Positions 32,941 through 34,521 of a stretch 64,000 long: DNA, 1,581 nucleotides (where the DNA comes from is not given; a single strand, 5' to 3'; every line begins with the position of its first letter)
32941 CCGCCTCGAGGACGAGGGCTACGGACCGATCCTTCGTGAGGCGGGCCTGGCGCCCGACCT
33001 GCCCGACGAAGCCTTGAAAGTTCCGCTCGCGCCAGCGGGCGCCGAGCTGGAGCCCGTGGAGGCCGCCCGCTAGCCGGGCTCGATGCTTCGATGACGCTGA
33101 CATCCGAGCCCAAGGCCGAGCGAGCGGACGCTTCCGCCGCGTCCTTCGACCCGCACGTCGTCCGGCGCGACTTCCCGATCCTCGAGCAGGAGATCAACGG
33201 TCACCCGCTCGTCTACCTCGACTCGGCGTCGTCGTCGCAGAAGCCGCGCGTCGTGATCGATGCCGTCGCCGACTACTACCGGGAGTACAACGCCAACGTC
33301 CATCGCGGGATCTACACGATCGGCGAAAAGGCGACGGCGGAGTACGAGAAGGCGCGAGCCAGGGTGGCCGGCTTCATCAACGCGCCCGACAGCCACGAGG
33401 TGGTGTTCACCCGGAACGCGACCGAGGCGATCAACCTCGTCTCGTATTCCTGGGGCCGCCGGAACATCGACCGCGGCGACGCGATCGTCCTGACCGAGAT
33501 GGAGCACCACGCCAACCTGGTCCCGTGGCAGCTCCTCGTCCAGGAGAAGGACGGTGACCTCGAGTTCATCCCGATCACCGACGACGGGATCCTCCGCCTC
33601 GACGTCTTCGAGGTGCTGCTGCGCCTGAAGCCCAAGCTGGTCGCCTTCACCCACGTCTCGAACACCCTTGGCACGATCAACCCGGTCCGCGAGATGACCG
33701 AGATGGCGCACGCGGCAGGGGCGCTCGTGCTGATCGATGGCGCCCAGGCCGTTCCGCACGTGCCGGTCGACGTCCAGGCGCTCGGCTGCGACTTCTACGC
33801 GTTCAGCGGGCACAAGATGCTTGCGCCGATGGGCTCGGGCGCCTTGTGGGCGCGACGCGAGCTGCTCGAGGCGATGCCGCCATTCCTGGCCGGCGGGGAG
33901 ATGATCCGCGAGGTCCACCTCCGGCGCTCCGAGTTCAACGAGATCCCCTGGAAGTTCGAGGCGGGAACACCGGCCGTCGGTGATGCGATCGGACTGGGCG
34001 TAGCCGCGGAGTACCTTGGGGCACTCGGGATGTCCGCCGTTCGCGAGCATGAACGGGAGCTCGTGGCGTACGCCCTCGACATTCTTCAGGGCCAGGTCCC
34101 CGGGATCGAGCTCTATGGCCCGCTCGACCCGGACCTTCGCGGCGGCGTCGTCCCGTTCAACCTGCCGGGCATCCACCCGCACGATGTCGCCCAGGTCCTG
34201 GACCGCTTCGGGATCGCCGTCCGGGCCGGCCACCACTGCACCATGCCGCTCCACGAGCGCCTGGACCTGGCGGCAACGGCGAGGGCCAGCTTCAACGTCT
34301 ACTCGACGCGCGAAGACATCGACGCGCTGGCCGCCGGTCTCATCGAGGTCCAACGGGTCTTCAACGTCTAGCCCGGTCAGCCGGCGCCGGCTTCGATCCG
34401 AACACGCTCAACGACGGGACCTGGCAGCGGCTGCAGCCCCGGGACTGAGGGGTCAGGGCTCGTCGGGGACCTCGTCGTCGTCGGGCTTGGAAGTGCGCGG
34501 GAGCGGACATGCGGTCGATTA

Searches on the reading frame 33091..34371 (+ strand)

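Call 32: search_protein_families(library=pfam, proteins=[window:33091-34371:+], max_evalue=0.00001)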
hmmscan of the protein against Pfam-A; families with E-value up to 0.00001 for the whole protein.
window:33091-34371:+ (426 aa): 1 family
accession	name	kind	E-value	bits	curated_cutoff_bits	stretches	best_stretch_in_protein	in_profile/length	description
PF00266.25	Aminotran_5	-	6.5e-143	476.6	21.5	1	41-413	1-371/371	Aminotransferase class-V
